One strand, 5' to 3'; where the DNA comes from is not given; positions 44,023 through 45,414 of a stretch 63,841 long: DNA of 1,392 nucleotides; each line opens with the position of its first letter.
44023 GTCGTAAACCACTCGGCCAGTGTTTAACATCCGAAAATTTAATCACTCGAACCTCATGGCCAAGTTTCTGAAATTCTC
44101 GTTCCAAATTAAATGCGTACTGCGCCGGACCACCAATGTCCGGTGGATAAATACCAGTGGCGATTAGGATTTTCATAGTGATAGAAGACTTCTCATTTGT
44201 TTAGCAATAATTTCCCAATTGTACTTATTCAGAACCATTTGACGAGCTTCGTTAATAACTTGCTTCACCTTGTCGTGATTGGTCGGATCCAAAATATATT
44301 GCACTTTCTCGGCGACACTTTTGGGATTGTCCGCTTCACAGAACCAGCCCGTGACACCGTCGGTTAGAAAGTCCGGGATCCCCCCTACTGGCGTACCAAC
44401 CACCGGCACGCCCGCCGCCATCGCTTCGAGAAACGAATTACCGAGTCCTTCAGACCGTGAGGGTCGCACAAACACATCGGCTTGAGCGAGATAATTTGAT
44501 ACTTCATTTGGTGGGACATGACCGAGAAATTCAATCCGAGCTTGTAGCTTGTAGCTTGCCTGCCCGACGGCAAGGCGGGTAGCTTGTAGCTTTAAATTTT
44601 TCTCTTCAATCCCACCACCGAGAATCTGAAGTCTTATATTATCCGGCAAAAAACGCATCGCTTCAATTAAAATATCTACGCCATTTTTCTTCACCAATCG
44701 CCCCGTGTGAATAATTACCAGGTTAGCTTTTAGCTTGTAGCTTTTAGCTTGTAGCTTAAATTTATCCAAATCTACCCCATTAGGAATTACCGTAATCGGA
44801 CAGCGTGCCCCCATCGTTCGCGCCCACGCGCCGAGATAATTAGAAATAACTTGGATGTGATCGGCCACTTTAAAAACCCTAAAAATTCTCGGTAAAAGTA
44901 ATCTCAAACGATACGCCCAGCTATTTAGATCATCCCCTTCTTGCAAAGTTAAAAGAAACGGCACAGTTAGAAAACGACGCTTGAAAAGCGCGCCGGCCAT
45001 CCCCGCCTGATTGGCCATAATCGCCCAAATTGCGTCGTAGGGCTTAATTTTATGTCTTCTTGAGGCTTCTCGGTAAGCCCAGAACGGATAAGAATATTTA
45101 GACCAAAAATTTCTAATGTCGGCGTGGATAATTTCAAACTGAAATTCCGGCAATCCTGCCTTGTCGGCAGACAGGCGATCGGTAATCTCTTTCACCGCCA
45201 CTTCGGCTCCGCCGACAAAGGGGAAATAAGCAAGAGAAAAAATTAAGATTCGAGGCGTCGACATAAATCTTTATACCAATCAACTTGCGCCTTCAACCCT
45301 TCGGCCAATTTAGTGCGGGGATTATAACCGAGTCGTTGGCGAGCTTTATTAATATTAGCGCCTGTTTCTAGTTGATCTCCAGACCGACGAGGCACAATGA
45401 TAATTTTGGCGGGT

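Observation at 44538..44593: Nested composite: a palindromic 21-nt element inserted inside a heptamer array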

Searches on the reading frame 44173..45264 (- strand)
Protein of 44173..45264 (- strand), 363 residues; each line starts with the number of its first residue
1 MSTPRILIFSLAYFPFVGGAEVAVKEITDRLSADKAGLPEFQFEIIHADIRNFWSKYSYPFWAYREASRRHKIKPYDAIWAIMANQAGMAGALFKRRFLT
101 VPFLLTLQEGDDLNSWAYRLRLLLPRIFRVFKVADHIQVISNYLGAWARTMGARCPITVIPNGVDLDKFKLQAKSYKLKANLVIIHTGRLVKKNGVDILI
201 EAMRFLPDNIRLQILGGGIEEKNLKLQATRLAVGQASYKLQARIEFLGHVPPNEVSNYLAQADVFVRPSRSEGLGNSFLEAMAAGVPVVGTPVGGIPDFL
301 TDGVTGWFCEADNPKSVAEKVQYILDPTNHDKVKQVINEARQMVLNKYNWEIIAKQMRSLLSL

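Call 8: search_protein_families(library=pfam, proteins=[window:44173-45264:-])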
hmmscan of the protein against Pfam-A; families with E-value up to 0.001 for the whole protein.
window:44173-45264:- (363 aa): 6 families
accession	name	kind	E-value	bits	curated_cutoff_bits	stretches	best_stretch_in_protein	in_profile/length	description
PF00534.26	Glycos_transf_1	-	7e-37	127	26.4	1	172-342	6-171/172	Glycosyl transferases group 1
PF13692.12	Glyco_trans_1_4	-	1.3e-33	116.6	27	1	183-326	3-141/142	Glycosyl transferases group 1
PF13524.12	Glyco_trans_1_2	-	7.3e-14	52.4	25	1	211-357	16-142/144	Glycosyl transferase-like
PF20706.3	GT4-conflict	-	4.1e-11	42.9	26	1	160-312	177-328/385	Family 4 Glycosyltransferase in conflict systems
PF13439.12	Glyco_transf_4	-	2.2e-10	41.2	28.5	1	45-168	42-170/170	Glycosyltransferase Family 4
PF13579.12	Glyco_trans_4_4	-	1.3e-08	35.8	29.7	1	63-163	59-158/158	Glycosyl transferase 4-like domain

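Call 26: find_homologous_proteins(query=window:44173-45264:-, max_evalue=1e-20)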
Query window:44173-45264:- (363 aa): 7641 proteins with E <= 1e-20 among 8000 candidates; the best 120 are listed.
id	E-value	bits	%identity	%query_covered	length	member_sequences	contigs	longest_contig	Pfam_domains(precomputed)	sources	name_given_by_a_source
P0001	1.8e-242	822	100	100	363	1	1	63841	PF00534.27,PF13579.13,PF13524.13,PF13439.13,PF20706.4,PF13692.13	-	-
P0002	1.6e-177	608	75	99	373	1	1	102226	PF00534.27,PF13579.13,PF13524.13,PF13439.13,PF20706.4,PF13692.13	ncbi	ncbi:MAG: glycosyltransferase family 4 protein [Candidatus Vogelbacteria bacterium]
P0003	3.9e-158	544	69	100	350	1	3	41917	PF00534.27,PF13579.13,PF13524.13,PF13439.13,PF20706.4,PF13692.13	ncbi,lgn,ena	ncbi:MAG: glycosyltransferase family 4 protein [Patescibacteria group bacterium]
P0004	9.4e-151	520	68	99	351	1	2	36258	PF00534.27,PF13579.13,PF13524.13,PF13439.13,PF20706.4,PF13692.13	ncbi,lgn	-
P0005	3.7e-148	512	65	99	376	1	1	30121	PF00534.27,PF13579.13,PF13524.13,PF13439.13,PF20706.4,PF13692.13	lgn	-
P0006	1.2e-143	497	64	100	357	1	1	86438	PF00534.27,PF13579.13,PF13524.13,PF13439.13,PF20706.4,PF13692.13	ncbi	-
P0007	6.4e-142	491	64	100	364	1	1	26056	PF00534.27,PF13579.13,PF13524.13,PF13439.13,PF20706.4,PF13692.13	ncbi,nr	ncbi:MAG: glycosyltransferase family 4 protein [Candidatus Vogelbacteria bacterium]|nr:glycosyltrans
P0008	1.8e-141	490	64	99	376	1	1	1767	PF00534.27,PF13579.13,PF13439.13,PF20706.4,PF13692.13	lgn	-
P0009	2.6e-141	489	63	99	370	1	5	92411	PF00534.27,PF13579.13,PF13524.13,PF13439.13,PF20706.4,PF13692.13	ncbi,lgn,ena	ncbi:MAG: glycosyltransferase family 4 protein [Patescibacteria group bacterium]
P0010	4.6e-141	488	62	99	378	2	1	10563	PF00534.27,PF13579.13,PF13524.13,PF13439.13,PF20706.4,PF13692.13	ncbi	-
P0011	3.9e-139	482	62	99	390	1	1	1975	PF00534.27,PF13579.13,PF13524.13,PF13439.13,PF20706.4,PF13692.13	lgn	-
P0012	4.3e-138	478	64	99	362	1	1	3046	PF00534.27,PF13579.13,PF13524.13,PF13439.13,PF20706.4,PF13692.13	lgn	-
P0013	4.7e-138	478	61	99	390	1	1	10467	PF00534.27,PF13579.13,PF13524.13,PF13439.13,PF20706.4,PF13692.13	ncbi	-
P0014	4.0e-137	475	61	100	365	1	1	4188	PF00534.27,PF13579.13,PF13524.13,PF13439.13,PF20706.4,PF13692.13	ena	-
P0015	1.4e-136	473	59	100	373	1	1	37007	PF00534.27,PF13579.13,PF13524.13,PF13439.13,PF20706.4,PF13692.13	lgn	-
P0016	2.1e-135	470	62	99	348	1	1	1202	PF00534.27,PF13524.13,PF13439.13,PF20706.4,PF13692.13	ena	-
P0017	5.0e-135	468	60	99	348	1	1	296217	PF00534.27,PF13524.13,PF13439.13,PF20706.4,PF13692.13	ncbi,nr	ncbi:glycosyltransferase family 4 protein [Candidatus Nomurabacteria bacterium]|nr:glycosyltransfera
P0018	6.2e-133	461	60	99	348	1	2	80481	PF00534.27,PF13524.13,PF13439.13,PF20706.4,PF13692.13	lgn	-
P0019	1.8e-132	460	60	99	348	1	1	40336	PF00534.27,PF13524.13,PF13439.13,PF20706.4,PF13692.13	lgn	-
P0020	7.7e-131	455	57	100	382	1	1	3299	PF00534.27,PF13579.13,PF13524.13,PF13439.13,PF20706.4,PF13692.13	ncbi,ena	-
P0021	4.5e-130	452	60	98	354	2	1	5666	PF00534.27,PF13579.13,PF13524.13,PF13439.13,PF20706.4,PF13692.13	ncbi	-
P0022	4.4e-128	446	59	99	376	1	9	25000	PF00534.27,PF13579.13,PF13524.13,PF13439.13,PF20706.4,PF13692.13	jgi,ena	-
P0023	5.3e-127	442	56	100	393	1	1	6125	PF00534.27,PF13579.13,PF13439.13,PF20706.4,PF13692.13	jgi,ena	-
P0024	7.5e-126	438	57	99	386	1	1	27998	PF00534.27,PF13579.13,PF13524.13,PF13439.13,PF20706.4,PF13692.13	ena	-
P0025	2.5e-125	436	57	99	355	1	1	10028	PF00534.27,PF13579.13,PF13524.13,PF13439.13,PF20706.4,PF13692.13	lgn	-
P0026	2.6e-125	436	57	99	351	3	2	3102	PF00534.27,PF13579.13,PF13524.13,PF13439.13,PF20706.4,PF13692.13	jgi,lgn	jgi:glycosyltransferase involved in cell wall biosynthesis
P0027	4.1e-125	436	58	100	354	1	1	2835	PF00534.27,PF13579.13,PF13524.13,PF13439.13,PF13692.13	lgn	-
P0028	7.7e-125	435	57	98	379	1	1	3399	PF00534.27,PF13579.13,PF13524.13,PF13439.13,PF20706.4,PF13692.13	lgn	-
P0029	1.8e-124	434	57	99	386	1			PF00534.27,PF13579.13,PF13524.13,PF13439.13,PF20706.4,PF13692.13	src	-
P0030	7.0e-124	432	56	99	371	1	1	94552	PF00534.27,PF13579.13,PF13524.13,PF13439.13,PF20706.4,PF13692.13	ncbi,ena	-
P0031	8.5e-124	431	57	99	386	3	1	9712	PF00534.27,PF13579.13,PF13524.13,PF13439.13,PF20706.4,PF13692.13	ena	-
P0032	1.2e-123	431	57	100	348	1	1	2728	PF00534.27,PF13579.13,PF13524.13,PF13439.13,PF20706.4,PF13692.13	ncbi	-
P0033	1.7e-123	430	56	100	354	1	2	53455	PF00534.27,PF13579.13,PF13524.13,PF13439.13,PF20706.4,PF13692.13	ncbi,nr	ncbi:MAG: glycosyltransferase family 4 protein [Candidatus Vogelbacteria bacterium]|nr:glycosyltrans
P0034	2.5e-123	430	58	97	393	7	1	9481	PF00534.27,PF13579.13,PF13439.13,PF20706.4,PF13692.13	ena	-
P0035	4.0e-123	429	57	99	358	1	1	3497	PF00534.27,PF13579.13,PF13524.13,PF13439.13,PF20706.4,PF13692.13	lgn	-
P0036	2.4e-122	427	57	97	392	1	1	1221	PF00534.27,PF13439.13,PF20706.4,PF13692.13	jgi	-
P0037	1.8e-121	424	57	99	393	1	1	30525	PF00534.27,PF13579.13,PF13524.13,PF13439.13,PF20706.4,PF13692.13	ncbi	-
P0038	7.6e-121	422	55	99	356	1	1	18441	PF00534.27,PF13579.13,PF13524.13,PF13439.13,PF20706.4,PF13692.13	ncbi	-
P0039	5.0e-120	419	56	99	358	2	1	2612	PF00534.27,PF13524.13,PF13439.13,PF20706.4,PF13692.13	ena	-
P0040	1.7e-118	414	55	99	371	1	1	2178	PF00534.27,PF13579.13,PF13524.13,PF13439.13,PF20706.4,PF13692.13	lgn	-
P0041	3.0e-118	413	54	98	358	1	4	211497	PF00534.27,PF13579.13,PF13524.13,PF13439.13,PF20706.4,PF13692.13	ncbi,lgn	-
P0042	1.2e-117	411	54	98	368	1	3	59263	PF00534.27,PF13579.13,PF13524.13,PF13439.13,PF20706.4,PF13692.13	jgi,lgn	jgi:glycosyltransferase involved in cell wall biosynthesis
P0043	1.4e-115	404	53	99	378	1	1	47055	PF00534.27,PF13579.13,PF13524.13,PF13439.13,PF13692.13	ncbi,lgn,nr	ncbi:MAG: glycosyltransferase family 4 protein [Patescibacteria group bacterium]|nr:glycosyltransfer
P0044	1.9e-115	404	58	85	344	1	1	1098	PF00534.27,PF13439.13,PF20706.4,PF13692.13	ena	-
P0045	2.7e-115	403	51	100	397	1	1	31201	PF00534.27,PF13579.13,PF13524.13,PF13439.13,PF20706.4,PF13692.13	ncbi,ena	-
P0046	4.7e-115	403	53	99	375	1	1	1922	PF00534.27,PF13579.13,PF13524.13,PF13439.13,PF20706.4,PF13692.13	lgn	-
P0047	1.7e-114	401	54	99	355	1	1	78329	PF00534.27,PF13579.13,PF13439.13,PF20706.4,PF13692.13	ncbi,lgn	-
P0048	2.4e-114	400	53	100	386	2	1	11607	PF00534.27,PF13579.13,PF13524.13,PF13439.13,PF20706.4,PF13692.13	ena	-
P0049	5.8e-114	399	75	67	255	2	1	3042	PF00534.27,PF13524.13,PF13439.13,PF20706.4,PF13692.13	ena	-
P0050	1.9e-110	388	53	98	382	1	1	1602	PF00534.27,PF13579.13,PF13524.13,PF13439.13,PF20706.4,PF13692.13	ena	-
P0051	1.2e-109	385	69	72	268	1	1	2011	PF00534.27,PF13579.13,PF13439.13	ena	-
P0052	2.1e-109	384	52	99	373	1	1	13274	PF00534.27,PF13579.13,PF13524.13,PF13439.13,PF20706.4,PF13692.13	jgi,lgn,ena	-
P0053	4.8e-108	380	52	99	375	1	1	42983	PF00534.27,PF13579.13,PF13524.13,PF13439.13,PF13692.13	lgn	-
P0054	1.7e-107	378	49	99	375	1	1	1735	PF00534.27,PF13579.13,PF13524.13,PF13439.13,PF20706.4,PF13692.13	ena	-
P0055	5.0e-107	376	52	99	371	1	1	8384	PF00534.27,PF13579.13,PF13524.13,PF13439.13,PF20706.4,PF13692.13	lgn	-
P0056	9.9e-107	375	51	99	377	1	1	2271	PF00534.27,PF13524.13,PF13439.13,PF20706.4,PF13692.13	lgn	-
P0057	3.4e-106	374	49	99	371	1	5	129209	PF00534.27,PF13579.13,PF13524.13,PF13439.13,PF20706.4,PF13692.13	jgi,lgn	jgi:glycosyltransferase involved in cell wall biosynthesis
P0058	4.2e-106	373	49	99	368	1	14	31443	PF00534.27,PF13579.13,PF13524.13,PF13439.13,PF20706.4,PF13692.13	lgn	-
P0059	8.2e-106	372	49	100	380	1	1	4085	PF00534.27,PF13579.13,PF13524.13,PF13439.13,PF20706.4,PF13692.13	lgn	-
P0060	9.6e-106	372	50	99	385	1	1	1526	PF00534.27,PF13579.13,PF13524.13,PF13439.13,PF20706.4,PF13692.13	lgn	-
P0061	5.0e-105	370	59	82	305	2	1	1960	PF00534.27,PF13579.13,PF13439.13,PF20706.4,PF13692.13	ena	-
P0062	3.3e-104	367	50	100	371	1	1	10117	PF00534.27,PF13579.13,PF13524.13,PF13439.13,PF20706.4,PF13692.13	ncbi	-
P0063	1.2e-103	365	49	99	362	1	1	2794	PF00534.27,PF13579.13,PF13524.13,PF13439.13,PF20706.4,PF13692.13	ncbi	-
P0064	1.6e-102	361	49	96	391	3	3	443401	PF00534.27,PF13579.13,PF13524.13,PF13439.13,PF13692.13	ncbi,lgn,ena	-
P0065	1.4e-101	358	49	98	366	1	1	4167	PF00534.27,PF13579.13,PF13524.13,PF13439.13,PF20706.4,PF13692.13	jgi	jgi:hypothetical protein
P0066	2.6e-101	357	52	92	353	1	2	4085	PF00534.27,PF13524.13,PF13439.13,PF20706.4,PF13692.13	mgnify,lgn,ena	mgnify:FL=1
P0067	2.9e-101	357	49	100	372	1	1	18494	PF00534.27,PF13579.13,PF13524.13,PF13439.13,PF20706.4,PF13692.13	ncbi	-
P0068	6.7e-101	356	62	75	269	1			PF00534.27,PF13524.13,PF13439.13,PF20706.4,PF13692.13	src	-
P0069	8.2e-101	356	52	83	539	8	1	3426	PF00534.27,PF13579.13,PF13524.13,PF13439.13,PF20706.4,PF13692.13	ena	-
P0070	2.3e-100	354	47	99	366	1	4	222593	PF00534.27,PF13579.13,PF13524.13,PF13439.13,PF20706.4,PF13692.13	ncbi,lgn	-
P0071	4.6e-100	353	50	98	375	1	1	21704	PF00534.27,PF13579.13,PF13524.13,PF13439.13,PF20706.4,PF13692.13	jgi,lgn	-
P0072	8.4e-100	353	50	98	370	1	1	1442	PF00534.27,PF13579.13,PF13524.13,PF13439.13,PF20706.4,PF13692.13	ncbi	-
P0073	1.9e-99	351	51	92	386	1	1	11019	PF00534.27,PF13579.13,PF13524.13,PF13439.13,PF20706.4,PF13692.13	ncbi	-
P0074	3.1e-99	351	50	99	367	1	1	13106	PF00534.27,PF13579.13,PF13524.13,PF13439.13,PF20706.4,PF13692.13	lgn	-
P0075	9.7e-99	349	48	99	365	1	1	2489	PF00534.27,PF13579.13,PF13524.13,PF13439.13,PF20706.4,PF13692.13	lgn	-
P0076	1.3e-98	349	48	99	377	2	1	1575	PF00534.27,PF13579.13,PF13524.13,PF13439.13,PF13692.13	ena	-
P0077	3.2e-98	347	47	99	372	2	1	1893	PF00534.27,PF13579.13,PF13524.13,PF13439.13,PF20706.4,PF13692.13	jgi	-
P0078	6.1e-98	346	47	100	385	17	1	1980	PF00534.27,PF13524.13,PF13439.13,PF20706.4,PF13692.13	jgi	-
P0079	6.5e-98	346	47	100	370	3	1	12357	PF00534.27,PF13579.13,PF13524.13,PF13439.13,PF20706.4,PF13692.13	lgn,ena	-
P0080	1.9e-97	345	48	99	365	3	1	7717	PF00534.27,PF13579.13,PF13524.13,PF13439.13,PF20706.4,PF13692.13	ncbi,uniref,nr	ncbi:MAG: Glycosyltransferase [Candidatus Gottesmanbacteria bacterium GW2011_GWA2_47_9]|uniref:Glyco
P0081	2.1e-97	345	47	99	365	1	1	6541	PF00534.27,PF13579.13,PF13524.13,PF13439.13,PF20706.4,PF13692.13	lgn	-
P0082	2.4e-97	344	48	99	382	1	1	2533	PF00534.27,PF13524.13,PF13439.13,PF20706.4,PF13692.13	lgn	-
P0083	3.0e-97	344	49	99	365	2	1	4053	PF00534.27,PF13579.13,PF13524.13,PF13439.13,PF20706.4,PF13692.13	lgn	-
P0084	4.8e-97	343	48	99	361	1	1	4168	PF00534.27,PF13579.13,PF13524.13,PF13439.13,PF20706.4,PF13692.13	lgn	-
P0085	4.8e-97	343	47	99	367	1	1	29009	PF00534.27,PF13579.13,PF13524.13,PF13439.13,PF20706.4,PF13692.13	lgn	-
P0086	5.6e-97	343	50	99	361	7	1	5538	PF00534.27,PF13579.13,PF13524.13,PF13439.13,PF20706.4,PF13692.13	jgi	-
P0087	6.4e-97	343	50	98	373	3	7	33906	PF00534.27,PF13579.13,PF13524.13,PF13439.13,PF20706.4,PF13692.13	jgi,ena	-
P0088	7.9e-97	343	48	99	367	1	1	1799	PF00534.27,PF13579.13,PF13524.13,PF13439.13,PF20706.4,PF13692.13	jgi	jgi:glycosyltransferase involved in cell wall biosynthesis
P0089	1.3e-96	342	46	98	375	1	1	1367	PF00534.27,PF13524.13,PF13439.13,PF20706.4,PF13692.13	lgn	-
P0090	1.6e-96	342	47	96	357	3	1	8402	PF00534.27,PF13579.13,PF13524.13,PF13439.13,PF20706.4,PF13692.13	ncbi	-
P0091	1.7e-96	342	46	99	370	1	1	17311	PF00534.27,PF13579.13,PF13524.13,PF13439.13,PF20706.4,PF13692.13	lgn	-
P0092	2.7e-96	341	48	99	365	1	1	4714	PF00534.27,PF13579.13,PF13524.13,PF13439.13,PF20706.4,PF13692.13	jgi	-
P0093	3.9e-96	340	48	99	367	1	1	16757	PF00534.27,PF13524.13,PF13439.13,PF20706.4,PF13692.13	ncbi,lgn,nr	ncbi:MAG: glycosyltransferase family 4 protein [bacterium]|nr:glycosyltransferase family 4 protein [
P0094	4.2e-96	340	47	99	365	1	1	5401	PF00534.27,PF13579.13,PF13524.13,PF13439.13,PF20706.4,PF13692.13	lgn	-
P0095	4.7e-96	340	46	99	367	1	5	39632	PF00534.27,PF13579.13,PF13524.13,PF13439.13,PF13692.13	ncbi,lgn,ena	ncbi:MAG: glycosyltransferase [Patescibacteria group bacterium]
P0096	5.0e-96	340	49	98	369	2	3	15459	PF00534.27,PF13579.13,PF13524.13,PF13439.13,PF20706.4,PF13692.13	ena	-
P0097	7.5e-96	340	48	98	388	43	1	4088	PF00534.27,PF13579.13,PF13524.13,PF13439.13,PF20706.4,PF13692.13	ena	-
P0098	8.2e-96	339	46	99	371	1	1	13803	PF00534.27,PF13579.13,PF13524.13,PF13439.13,PF20706.4,PF13692.13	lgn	-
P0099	8.7e-96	339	48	99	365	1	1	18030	PF00534.27,PF13579.13,PF13524.13,PF13439.13,PF13692.13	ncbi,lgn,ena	-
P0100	1.0e-95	339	47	99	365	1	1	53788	PF00534.27,PF13579.13,PF13524.13,PF13439.13,PF13692.13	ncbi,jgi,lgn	ncbi:MAG: glycosyltransferase family 4 protein [Candidatus Paceibacterota bacterium]|jgi:glycosyltra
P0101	1.1e-95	339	46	99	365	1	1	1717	PF00534.27,PF13579.13,PF13524.13,PF13439.13,PF13692.13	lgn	-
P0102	1.1e-95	339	49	99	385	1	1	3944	PF00534.27,PF13579.13,PF13524.13,PF13439.13,PF20706.4,PF13692.13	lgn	-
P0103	1.3e-95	339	46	100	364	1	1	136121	PF00534.27,PF13579.13,PF13524.13,PF13439.13,PF20706.4,PF13692.13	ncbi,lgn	-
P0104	1.5e-95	339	49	99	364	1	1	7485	PF00534.27,PF13579.13,PF13524.13,PF13439.13,PF20706.4,PF13692.13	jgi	jgi:glycosyltransferase involved in cell wall biosynthesis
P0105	2.5e-95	338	46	99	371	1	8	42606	PF00534.27,PF13579.13,PF13524.13,PF13439.13,PF20706.4,PF13692.13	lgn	-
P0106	2.5e-95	338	48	97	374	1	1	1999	PF00534.27,PF13524.13,PF13439.13,PF20706.4,PF13692.13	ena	-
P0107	2.8e-95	338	48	98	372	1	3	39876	PF00534.27,PF13579.13,PF13524.13,PF13439.13,PF20706.4,PF13692.13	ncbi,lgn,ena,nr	ncbi:MAG: Glycosyltransferase [Parcubacteria group bacterium GW2011_GWA2_49_9]|nr:MAG: Glycosyltrans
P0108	2.8e-95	338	48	100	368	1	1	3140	PF00534.27,PF13579.13,PF13524.13,PF13439.13,PF20706.4,PF13692.13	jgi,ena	-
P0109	8.0e-95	336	49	99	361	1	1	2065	PF00534.27,PF13579.13,PF13524.13,PF13439.13,PF20706.4,PF13692.13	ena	-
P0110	9.9e-95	336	46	98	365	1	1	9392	PF00534.27,PF13579.13,PF13524.13,PF13439.13,PF20706.4,PF13692.13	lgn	-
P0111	1.2e-94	336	48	99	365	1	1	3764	PF00534.27,PF13579.13,PF13524.13,PF13439.13,PF20706.4,PF13692.13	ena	-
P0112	1.2e-94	336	47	98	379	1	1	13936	PF00534.27,PF13579.13,PF13524.13,PF13439.13,PF20706.4,PF13692.13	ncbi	-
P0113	1.4e-94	335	43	100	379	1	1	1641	PF00534.27,PF13579.13,PF13524.13,PF13439.13,PF20706.4,PF13692.13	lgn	-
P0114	2.2e-94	335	48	99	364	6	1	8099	PF00534.27,PF13579.13,PF13524.13,PF13439.13,PF20706.4,PF13692.13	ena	-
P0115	2.6e-94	334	45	98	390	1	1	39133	PF00534.27,PF13579.13,PF13524.13,PF13439.13,PF20706.4,PF13692.13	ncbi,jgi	ncbi:MAG: glycosyltransferase family 4 protein [Candidatus Paceibacterota bacterium]|jgi:glycosyltra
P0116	3.3e-94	334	50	99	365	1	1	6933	PF00534.27,PF13579.13,PF13524.13,PF13439.13,PF20706.4,PF13692.13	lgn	-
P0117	3.3e-94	334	49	98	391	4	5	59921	PF00534.27,PF13579.13,PF13524.13,PF13439.13,PF20706.4,PF13692.13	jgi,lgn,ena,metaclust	metaclust:\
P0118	3.8e-94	334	49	98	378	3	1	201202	PF00534.27,PF13579.13,PF13524.13,PF13439.13,PF20706.4,PF13692.13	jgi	jgi:glycosyltransferase involved in cell wall biosynthesis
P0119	5.6e-94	333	48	98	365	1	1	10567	PF00534.27,PF13579.13,PF13524.13,PF13439.13,PF20706.4,PF13692.13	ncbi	-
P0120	6.6e-94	333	48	99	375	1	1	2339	PF00534.27,PF13579.13,PF13524.13,PF13439.13,PF20706.4,PF13692.13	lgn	-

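Call 29: find_encoding_contigs(protein=P0002, flank=10000, max_places=2)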
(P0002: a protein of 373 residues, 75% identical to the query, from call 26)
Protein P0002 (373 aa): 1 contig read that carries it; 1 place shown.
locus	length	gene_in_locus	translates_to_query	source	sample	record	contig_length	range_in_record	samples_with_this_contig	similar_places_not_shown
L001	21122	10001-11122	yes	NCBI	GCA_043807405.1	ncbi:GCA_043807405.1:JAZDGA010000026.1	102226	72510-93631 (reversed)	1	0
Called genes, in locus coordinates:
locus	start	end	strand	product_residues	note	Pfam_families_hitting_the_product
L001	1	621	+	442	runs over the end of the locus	-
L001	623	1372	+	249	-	-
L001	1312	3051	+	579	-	PF19077:Big_13 (faint)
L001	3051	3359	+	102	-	-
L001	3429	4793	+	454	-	PF08245:Mur_ligase_M, PF02875:Mur_ligase_C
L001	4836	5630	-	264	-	PF02578:Cu-oxidase_4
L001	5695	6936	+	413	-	PF01225:Mur_ligase, PF08245:Mur_ligase_M, PF02875:Mur_ligase_C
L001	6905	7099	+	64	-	-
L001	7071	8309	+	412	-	PF13200:DUF4015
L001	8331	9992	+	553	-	PF02534:T4SS-DNA_transf (weak), PF10412:TrwB_AAD_bind (weak), PF12696:TraG-D_C (faint)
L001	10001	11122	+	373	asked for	PF13439:Glyco_transf_4, PF13579:Glyco_trans_4_4, PF20706:GT4-conflict, PF00534:Glycos_transf_1, PF13692:Glyco_trans_1_4, PF13524:Glyco_trans_1_2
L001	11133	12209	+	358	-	PF13579:Glyco_trans_4_4, PF13439:Glyco_transf_4, PF00534:Glycos_transf_1, PF13692:Glyco_trans_1_4, PF13524:Glyco_trans_1_2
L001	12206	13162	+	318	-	PF13439:Glyco_transf_4, PF13579:Glyco_trans_4_4 (weak), PF20706:GT4-conflict, PF00534:Glycos_transf_1, PF13692:Glyco_trans_1_4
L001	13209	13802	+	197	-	-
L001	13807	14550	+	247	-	PF08843:AbiEii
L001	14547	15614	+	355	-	PF00534:Glycos_transf_1, PF13692:Glyco_trans_1_4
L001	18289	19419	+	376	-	PF13439:Glyco_transf_4, PF00534:Glycos_transf_1, PF13692:Glyco_trans_1_4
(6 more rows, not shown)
